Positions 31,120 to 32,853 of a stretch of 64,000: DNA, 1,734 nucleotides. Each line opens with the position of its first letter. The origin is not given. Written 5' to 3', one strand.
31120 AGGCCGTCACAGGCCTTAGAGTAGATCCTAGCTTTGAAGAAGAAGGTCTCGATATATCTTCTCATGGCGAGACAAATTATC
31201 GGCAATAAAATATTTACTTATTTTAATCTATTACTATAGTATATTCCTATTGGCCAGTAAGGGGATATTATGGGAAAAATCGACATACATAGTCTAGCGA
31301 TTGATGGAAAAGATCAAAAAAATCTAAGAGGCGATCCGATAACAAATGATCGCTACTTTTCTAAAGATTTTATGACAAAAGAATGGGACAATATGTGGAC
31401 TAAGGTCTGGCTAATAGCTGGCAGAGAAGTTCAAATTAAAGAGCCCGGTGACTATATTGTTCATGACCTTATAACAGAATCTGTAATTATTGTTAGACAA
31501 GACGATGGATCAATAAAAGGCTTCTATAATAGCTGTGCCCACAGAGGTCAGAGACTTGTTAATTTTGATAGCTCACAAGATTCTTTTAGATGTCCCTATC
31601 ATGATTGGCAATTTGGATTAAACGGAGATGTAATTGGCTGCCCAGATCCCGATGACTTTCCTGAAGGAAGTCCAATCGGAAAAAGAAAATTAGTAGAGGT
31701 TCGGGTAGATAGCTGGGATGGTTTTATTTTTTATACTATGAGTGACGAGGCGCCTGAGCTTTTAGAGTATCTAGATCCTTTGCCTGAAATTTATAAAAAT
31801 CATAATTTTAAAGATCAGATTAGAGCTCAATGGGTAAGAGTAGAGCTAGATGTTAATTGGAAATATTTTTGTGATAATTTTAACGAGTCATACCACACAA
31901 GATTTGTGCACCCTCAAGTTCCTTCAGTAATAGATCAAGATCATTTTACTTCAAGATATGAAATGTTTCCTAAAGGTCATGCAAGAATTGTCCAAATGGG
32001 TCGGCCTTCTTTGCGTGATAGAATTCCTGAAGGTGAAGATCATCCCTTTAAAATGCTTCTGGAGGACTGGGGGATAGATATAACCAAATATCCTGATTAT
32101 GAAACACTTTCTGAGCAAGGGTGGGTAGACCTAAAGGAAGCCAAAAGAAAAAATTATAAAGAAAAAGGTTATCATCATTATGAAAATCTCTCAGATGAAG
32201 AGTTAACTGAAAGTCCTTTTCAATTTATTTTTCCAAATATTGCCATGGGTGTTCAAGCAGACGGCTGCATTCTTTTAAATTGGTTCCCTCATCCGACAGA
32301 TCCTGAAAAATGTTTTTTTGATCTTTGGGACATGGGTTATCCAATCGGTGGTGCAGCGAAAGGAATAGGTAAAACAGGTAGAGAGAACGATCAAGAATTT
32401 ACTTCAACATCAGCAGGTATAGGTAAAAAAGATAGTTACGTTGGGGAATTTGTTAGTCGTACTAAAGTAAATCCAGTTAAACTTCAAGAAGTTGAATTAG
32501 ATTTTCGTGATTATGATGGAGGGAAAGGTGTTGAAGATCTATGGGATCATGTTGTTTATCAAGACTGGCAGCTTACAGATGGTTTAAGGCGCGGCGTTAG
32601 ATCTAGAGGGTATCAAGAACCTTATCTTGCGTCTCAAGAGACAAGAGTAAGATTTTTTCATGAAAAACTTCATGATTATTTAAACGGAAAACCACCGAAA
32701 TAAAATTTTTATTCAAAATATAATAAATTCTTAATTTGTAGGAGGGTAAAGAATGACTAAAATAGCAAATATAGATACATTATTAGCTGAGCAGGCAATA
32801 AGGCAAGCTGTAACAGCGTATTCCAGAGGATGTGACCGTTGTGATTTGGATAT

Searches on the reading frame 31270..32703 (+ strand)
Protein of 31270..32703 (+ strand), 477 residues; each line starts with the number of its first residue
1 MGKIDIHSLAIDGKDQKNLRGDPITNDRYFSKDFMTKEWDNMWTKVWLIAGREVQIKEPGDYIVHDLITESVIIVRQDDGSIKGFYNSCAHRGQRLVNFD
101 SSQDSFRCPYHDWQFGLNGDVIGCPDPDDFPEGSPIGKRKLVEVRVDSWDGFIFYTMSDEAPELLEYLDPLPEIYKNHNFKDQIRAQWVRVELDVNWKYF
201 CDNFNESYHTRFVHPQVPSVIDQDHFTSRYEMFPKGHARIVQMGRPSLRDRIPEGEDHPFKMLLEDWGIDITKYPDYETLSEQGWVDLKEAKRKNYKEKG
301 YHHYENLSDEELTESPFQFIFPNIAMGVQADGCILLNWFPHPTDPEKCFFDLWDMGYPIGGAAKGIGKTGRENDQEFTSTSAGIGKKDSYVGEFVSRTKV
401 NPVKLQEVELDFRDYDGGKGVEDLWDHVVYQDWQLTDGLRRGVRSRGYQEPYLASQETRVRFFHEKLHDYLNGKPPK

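Call 4: search_protein_families(library=pfam, proteins=[window:31270-32703:+])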
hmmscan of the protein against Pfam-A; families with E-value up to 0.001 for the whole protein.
window:31270-32703:+ (477 aa): 2 families
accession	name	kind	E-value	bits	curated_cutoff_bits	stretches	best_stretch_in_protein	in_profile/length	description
PF00848.25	Ring_hydroxyl_A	-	1.4e-26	94.1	24.9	2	185-353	6-135/208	Ring hydroxylating alpha subunit (catalytic domain)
PF00355.32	Rieske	-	1.5e-14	54.1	20.3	1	47-129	2-83/88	Rieske [2Fe-2S] domain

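Call 20: search_protein_families(library=ncbifam, proteins=[window:31270-32703:+], max_evalue=0.00001)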
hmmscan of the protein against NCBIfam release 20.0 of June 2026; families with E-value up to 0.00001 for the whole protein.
window:31270-32703:+ (477 aa): 5 families
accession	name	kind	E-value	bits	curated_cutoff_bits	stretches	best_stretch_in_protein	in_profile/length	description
NF058607.1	GlBtMonoOxGbcA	equivalog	2.2e-32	112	670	1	29-217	38-225/420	glycine betaine monooxygenase oxygenase subunit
NF042946.1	3PPDioc_HcaE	equivalog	2.1e-28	99.6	830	1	24-221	16-221/450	3-phenylpropionate/cinnamic acid dioxygenase subunit alpha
NF041684.1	ant_diox_AndAc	equivalog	5.6e-23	81.2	750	1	29-214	28-222/418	anthranilate 1,2-dioxygenase large subunit AndAc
TIGR03228.1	anthran_1_2_A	equivalog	2.4e-18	66.1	671.9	1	24-168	16-161/438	anthranilate 1,2-dioxygenase large subunit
TIGR03229.1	benzo_1_2_benA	equivalog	6.7e-17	61.5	780.95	1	31-215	23-216/433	benzoate 1,2-dioxygenase large subunit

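Call 21: search_solved_structures(query=window:31270-32703:+, max_evalue=1e-8)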
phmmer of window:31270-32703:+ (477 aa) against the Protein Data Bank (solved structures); distinct sequences matched with E-value up to 1e-8: 30.
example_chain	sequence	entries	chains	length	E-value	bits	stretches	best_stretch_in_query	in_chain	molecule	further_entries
8k0a_A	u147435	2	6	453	5e-27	98.1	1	24-221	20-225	3-phenylpropionate/cinnamic acid dioxygenase subunit alpha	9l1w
9o71_A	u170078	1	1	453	5.7e-26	94.6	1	20-216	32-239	Phenylpropionate dioxygenase-like ring-hydroxylating dioxygenase large terminal subunit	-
7yls_B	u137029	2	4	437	5.8e-26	94.6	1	20-216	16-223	Rieske (2Fe-2S) domain protein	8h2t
2gbw_A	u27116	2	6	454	5.8e-26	94.6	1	29-219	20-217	Biphenyl 2,3-Dioxygenase Alpha Subunit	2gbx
5xbp_A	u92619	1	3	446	7.8e-26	94.2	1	31-226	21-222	3NT oxygenase alpha subunit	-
6y9c_A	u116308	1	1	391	1e-25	93.8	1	29-226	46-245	Carnitine monooxygenase oxygenase subunit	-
4hjl_A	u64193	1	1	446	1.1e-25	93.6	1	35-215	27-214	Naphthalene 1,2-dioxygenase subunit alpha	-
2hmj_A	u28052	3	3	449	1.2e-25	93.6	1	35-215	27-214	Naphthalene 1,2-dioxygenase alpha subunit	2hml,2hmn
1eg9_A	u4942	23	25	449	1.2e-25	93.6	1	35-215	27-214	PROTEIN (NAPHTHALENE 1,2-DIOXYGENASE ALPHA SUBUNIT) | NAPHTHALENE 1,2-DIOXYGENASE | NAPHTHALENE 1,2-DIOXYGENASE ALPHA SUBUNIT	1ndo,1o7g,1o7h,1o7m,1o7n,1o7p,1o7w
6y8j_A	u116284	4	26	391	1.5e-25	93.2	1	29-226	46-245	Carnitine monooxygenase oxygenase subunit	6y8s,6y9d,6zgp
9jp5_A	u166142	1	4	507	3e-25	92.3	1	19-218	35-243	Phthalate 3,4-dioxygenase alpha subunit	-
2bmo_A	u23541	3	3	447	6.4e-25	91.2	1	32-216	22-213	OXYGENASE-ALPHA NBDO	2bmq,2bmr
2ckf_A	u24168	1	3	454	2.7e-23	85.8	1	29-215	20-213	RING-HYDROXYLATING DIOXYGENASE ALPHA SUBUNIT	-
3en1_A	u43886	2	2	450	1.5e-22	83.4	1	29-210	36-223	Benzene 1,2-dioxygenase subunit alpha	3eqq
1wql_A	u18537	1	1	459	4.2e-22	81.9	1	27-210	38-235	iron-sulfur protein large subunit of cumene dioxygenase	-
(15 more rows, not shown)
